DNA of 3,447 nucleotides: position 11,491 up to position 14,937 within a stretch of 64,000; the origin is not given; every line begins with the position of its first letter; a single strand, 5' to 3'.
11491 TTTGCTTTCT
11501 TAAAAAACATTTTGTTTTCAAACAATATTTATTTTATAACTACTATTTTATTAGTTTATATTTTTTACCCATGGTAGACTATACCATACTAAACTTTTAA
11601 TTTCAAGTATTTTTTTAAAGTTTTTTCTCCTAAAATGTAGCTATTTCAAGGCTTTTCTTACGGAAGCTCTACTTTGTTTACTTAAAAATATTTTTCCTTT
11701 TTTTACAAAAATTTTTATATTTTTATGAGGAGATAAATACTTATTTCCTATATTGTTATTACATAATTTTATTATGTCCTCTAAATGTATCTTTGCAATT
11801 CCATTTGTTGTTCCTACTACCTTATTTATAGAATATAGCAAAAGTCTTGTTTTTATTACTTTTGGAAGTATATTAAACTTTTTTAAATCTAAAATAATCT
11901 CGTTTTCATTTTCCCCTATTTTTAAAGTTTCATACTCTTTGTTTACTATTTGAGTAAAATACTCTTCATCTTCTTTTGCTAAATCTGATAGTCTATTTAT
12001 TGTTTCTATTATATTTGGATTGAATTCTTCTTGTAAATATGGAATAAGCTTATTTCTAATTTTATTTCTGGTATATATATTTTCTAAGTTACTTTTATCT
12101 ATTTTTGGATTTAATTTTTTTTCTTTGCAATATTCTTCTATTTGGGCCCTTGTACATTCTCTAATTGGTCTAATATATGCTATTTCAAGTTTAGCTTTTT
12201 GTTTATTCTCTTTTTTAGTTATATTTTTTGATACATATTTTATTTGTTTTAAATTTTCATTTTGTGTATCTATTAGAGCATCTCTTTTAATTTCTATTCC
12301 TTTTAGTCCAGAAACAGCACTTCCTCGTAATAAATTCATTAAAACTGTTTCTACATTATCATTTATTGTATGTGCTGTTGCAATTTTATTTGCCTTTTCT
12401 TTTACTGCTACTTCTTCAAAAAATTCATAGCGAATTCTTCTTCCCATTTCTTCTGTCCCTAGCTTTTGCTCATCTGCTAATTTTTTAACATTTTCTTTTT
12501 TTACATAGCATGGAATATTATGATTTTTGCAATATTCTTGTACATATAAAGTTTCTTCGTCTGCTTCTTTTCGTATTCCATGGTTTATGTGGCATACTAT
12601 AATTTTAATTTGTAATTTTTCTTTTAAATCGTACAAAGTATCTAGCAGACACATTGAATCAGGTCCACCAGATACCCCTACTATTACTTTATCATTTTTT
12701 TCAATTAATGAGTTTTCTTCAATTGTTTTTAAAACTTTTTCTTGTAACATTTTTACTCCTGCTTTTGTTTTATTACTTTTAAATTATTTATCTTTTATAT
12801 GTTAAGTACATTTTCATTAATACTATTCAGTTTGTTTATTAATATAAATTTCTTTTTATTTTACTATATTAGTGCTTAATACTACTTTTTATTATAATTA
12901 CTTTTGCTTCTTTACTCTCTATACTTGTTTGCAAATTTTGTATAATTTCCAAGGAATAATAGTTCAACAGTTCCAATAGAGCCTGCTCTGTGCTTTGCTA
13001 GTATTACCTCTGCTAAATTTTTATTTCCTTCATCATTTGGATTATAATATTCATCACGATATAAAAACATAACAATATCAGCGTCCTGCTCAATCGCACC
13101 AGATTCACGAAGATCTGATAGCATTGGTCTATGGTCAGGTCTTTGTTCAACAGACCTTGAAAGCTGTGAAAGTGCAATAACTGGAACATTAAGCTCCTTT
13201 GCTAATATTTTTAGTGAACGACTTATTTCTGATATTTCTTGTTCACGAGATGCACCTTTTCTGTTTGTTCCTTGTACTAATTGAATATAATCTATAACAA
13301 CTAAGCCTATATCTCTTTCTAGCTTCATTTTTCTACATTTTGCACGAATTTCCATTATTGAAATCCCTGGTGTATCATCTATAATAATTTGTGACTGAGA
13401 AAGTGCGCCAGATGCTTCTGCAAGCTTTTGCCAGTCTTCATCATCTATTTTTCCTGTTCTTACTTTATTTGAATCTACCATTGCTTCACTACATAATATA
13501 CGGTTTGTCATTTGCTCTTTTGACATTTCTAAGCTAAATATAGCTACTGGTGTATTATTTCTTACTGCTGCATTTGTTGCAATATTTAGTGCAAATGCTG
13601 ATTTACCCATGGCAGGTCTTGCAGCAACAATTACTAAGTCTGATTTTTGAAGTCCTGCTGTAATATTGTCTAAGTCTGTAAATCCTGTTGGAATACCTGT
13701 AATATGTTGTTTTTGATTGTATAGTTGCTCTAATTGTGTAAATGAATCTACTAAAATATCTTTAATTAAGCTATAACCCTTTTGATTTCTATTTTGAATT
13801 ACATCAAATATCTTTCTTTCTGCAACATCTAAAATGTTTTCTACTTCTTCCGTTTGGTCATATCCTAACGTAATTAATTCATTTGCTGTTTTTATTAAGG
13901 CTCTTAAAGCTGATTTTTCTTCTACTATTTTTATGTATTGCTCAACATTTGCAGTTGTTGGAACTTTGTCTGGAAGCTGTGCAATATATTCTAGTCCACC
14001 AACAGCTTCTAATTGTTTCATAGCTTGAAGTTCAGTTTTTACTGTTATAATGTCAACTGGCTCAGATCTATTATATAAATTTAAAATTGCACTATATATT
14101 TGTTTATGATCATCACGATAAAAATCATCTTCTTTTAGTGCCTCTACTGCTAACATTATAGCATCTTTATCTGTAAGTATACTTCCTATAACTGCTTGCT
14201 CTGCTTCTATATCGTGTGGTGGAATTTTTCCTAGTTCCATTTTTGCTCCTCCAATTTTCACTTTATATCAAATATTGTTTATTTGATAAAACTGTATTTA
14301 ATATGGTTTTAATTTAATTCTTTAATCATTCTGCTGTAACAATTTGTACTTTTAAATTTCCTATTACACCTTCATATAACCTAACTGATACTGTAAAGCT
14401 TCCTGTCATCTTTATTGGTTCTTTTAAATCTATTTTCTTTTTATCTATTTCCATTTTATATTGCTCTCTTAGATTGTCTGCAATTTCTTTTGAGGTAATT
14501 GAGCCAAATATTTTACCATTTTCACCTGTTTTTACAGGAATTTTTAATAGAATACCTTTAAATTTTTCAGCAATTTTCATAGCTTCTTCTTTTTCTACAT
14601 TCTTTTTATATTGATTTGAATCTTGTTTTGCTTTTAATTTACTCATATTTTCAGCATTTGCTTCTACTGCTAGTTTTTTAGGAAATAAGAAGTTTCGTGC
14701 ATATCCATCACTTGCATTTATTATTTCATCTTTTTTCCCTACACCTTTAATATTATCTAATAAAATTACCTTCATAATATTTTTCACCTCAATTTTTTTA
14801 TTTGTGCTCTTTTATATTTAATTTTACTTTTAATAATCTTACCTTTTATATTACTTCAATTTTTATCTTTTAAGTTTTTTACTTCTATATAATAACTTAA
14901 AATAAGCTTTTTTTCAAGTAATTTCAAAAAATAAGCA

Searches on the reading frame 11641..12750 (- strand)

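Call 19: search_protein_families(library=pfam, proteins=[window:11641-12750:-], max_evalue=0.001)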
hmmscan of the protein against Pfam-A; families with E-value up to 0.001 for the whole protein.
window:11641-12750:- (369 aa): 1 family
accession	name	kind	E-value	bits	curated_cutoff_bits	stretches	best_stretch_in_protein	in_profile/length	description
PF01171.26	ATP_bind_3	-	1.4e-54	185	27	1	21-233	1-181/182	PP-loop family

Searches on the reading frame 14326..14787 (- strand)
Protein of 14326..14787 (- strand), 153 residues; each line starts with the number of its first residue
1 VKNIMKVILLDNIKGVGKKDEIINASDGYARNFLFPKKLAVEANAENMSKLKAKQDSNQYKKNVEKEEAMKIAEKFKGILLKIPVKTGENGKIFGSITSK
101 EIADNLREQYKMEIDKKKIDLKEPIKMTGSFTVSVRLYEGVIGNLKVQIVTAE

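Call 19: search_protein_families(library=pfam, proteins=[window:14326-14787:-], max_evalue=0.001)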
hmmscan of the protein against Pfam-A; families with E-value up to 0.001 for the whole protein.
window:14326-14787:- (153 aa): 2 families
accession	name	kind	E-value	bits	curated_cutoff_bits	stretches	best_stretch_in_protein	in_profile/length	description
PF03948.19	Ribosomal_L9_C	-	1.4e-27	96.4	23.2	1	67-150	1-85/86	Ribosomal protein L9, C-terminal domain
PF01281.25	Ribosomal_L9_N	-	2e-22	78.9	20.7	1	5-51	1-47/47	Ribosomal protein L9, N-terminal domain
